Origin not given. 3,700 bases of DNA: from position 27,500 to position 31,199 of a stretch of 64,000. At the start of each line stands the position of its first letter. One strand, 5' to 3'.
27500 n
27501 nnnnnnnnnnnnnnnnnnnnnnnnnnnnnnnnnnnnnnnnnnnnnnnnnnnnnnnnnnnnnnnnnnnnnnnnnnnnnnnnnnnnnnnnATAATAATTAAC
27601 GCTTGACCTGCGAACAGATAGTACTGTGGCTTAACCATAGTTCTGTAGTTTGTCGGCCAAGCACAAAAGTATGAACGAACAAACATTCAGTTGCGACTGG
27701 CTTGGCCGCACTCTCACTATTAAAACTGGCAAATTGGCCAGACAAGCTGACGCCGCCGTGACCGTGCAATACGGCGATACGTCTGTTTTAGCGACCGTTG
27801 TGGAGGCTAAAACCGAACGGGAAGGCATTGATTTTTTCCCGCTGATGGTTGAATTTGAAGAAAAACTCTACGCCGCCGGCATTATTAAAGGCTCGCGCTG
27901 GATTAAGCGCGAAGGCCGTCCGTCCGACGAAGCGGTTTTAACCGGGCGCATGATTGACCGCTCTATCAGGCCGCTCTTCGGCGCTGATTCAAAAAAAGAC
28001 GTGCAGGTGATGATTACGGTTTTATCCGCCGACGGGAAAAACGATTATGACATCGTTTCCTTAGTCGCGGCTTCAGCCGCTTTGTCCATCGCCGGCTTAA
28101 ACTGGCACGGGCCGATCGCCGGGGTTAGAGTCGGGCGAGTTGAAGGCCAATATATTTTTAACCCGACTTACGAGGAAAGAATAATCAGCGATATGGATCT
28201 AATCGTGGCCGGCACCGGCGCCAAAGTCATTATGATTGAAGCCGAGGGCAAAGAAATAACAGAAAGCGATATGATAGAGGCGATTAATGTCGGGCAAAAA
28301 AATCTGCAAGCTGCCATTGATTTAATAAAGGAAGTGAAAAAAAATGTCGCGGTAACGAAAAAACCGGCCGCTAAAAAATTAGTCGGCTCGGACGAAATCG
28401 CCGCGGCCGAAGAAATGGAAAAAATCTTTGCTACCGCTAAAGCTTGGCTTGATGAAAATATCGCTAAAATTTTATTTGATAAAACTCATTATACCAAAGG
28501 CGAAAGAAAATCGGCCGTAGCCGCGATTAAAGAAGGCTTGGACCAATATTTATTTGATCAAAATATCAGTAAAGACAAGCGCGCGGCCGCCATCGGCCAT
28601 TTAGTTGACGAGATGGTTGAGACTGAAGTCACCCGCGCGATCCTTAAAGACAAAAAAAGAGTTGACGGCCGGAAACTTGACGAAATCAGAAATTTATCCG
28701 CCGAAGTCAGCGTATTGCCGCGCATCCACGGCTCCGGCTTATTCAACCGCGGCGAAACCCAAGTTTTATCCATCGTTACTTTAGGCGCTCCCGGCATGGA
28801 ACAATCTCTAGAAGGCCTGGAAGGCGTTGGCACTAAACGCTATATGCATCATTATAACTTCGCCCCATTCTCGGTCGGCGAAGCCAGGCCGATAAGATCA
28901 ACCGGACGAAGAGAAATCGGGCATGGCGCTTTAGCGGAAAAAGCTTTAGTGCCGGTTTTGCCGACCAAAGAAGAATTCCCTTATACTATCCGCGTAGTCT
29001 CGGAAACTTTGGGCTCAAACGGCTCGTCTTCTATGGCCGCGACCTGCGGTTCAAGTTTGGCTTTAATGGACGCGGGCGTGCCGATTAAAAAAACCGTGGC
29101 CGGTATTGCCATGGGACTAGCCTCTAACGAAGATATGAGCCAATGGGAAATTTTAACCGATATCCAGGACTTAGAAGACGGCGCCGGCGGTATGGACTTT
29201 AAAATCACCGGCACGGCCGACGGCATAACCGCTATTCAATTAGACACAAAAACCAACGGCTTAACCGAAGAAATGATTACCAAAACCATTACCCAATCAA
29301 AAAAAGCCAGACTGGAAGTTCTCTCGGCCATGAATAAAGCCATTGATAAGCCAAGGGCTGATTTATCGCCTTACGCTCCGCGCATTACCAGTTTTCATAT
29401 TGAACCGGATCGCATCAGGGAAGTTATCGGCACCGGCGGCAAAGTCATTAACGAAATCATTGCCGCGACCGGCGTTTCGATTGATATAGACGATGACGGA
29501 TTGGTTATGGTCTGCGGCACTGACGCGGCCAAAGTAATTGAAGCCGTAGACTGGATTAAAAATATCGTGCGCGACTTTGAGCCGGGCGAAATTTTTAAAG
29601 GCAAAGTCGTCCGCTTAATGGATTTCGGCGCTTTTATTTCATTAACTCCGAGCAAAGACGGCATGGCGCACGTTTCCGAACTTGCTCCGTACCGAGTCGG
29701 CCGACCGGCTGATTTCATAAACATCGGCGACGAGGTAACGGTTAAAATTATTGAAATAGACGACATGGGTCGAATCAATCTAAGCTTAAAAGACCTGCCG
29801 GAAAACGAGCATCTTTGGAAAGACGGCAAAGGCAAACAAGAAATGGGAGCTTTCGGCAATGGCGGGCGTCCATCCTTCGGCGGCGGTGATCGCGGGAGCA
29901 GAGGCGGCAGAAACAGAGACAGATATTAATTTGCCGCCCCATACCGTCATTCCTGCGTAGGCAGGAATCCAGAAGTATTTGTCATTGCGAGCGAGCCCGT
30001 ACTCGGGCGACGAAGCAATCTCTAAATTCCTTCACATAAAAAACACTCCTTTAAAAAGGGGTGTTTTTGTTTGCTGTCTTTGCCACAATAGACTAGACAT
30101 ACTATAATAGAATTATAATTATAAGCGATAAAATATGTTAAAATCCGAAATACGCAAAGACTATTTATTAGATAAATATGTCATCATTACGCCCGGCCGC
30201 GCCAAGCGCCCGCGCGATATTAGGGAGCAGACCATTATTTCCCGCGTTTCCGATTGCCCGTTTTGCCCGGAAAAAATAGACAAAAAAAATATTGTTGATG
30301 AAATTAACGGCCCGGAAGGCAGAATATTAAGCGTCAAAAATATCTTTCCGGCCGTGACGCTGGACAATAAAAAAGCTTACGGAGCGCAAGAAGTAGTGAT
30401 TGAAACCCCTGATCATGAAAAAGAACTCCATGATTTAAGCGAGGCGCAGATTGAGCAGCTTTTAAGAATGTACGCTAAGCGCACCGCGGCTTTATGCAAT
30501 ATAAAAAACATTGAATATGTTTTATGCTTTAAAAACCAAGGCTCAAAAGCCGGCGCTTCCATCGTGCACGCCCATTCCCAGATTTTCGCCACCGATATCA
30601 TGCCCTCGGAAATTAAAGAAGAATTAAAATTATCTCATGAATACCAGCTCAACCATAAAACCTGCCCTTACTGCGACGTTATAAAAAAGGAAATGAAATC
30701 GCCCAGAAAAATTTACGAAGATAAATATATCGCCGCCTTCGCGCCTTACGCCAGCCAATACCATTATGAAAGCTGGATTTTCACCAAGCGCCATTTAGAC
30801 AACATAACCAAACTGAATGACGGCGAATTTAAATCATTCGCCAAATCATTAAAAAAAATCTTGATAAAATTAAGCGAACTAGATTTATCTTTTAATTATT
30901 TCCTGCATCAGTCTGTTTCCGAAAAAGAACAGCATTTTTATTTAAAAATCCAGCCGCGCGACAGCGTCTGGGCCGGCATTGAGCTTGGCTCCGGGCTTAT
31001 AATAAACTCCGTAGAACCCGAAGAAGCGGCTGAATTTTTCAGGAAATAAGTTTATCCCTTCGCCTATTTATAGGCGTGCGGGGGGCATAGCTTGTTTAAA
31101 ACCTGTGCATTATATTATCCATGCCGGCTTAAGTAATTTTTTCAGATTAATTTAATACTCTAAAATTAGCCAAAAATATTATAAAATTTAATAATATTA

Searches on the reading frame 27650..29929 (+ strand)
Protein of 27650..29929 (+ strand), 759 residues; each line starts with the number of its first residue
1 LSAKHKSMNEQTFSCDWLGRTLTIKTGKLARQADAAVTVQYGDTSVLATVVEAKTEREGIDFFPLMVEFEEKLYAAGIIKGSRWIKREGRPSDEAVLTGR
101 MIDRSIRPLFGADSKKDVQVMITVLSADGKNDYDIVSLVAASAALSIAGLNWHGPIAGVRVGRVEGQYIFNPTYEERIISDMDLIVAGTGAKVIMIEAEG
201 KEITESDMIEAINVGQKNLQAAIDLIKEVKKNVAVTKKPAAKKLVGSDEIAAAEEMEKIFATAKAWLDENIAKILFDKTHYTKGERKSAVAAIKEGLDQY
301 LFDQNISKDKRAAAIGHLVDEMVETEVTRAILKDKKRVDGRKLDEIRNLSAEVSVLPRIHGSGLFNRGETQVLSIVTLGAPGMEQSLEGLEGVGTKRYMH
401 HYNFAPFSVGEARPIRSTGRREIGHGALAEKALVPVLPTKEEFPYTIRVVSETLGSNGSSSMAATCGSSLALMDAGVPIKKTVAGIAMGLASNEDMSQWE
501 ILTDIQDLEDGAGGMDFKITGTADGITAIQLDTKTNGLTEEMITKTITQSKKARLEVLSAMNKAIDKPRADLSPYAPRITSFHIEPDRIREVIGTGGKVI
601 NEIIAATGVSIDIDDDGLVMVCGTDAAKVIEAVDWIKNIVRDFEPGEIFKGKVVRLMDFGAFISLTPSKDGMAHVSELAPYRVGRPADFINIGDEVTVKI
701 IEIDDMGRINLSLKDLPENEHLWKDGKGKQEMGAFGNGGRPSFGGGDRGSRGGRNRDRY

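Call 27: search_protein_families(library=pfam, proteins=[window:27650-29929:+], max_evalue=0.001)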
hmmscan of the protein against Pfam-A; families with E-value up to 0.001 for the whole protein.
window:27650-29929:+ (759 aa): 5 families
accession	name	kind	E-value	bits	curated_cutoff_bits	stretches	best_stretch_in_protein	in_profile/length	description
PF01138.27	RNase_PH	-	4.7e-54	182.7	25.5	2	20-150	3-129/130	3' exoribonuclease family, domain 1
PF03725.20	RNase_PH_C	-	8.1e-19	67.8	20.8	1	154-217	1-66/67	3' exoribonuclease family, domain 2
PF00575.29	S1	-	4.8e-14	52.9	22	1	643-714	2-74/74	S1 RNA binding domain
PF00013.35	KH_1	-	2.2e-09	37.4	21.5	1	580-637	2-65/66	KH domain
PF03726.19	PNPase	-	9e-06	26.5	24.6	1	267-342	10-81/81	Polyribonucleotide nucleotidyltransferase, RNA binding domain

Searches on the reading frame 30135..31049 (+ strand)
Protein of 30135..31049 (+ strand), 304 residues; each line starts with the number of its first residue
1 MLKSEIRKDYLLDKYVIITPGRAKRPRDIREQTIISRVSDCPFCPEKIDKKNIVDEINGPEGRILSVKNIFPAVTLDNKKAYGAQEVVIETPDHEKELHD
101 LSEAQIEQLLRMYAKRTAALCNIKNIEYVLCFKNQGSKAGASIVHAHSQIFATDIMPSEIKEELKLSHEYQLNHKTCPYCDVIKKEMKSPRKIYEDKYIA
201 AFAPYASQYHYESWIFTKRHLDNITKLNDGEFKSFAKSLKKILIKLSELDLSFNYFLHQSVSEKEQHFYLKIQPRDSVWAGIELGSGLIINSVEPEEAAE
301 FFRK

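Call 118: search_protein_families(library=pfam, proteins=[window:30135-31049:+], max_evalue=0.001)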
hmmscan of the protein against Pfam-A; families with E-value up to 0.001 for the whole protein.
window:30135-31049:+ (304 aa): 5 families
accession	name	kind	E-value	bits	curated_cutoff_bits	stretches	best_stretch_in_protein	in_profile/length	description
PF01087.27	GalP_UDP_transf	-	6.6e-18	66.2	22.1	1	75-157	102-184/184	Galactose-1-phosphate uridyl transferase, N-terminal domain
PF16285.10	DUF4931_N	-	1.8e-14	54.3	24.1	1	32-151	11-119/124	Domain of unknown function (DUF4931) N-terminal domain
PF01230.28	HIT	-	2.7e-07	31.6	21.5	0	90-152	33-94/98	HIT domain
PF16268.10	DUF4921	-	2.2e-06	27.3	28.5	1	123-297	218-388/425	Domain of unknown function (DUF4921)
PF02744.22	GalP_UDP_tr_C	-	0.00025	21.3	29.2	1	165-255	3-95/165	Galactose-1-phosphate uridyl transferase, C-terminal domain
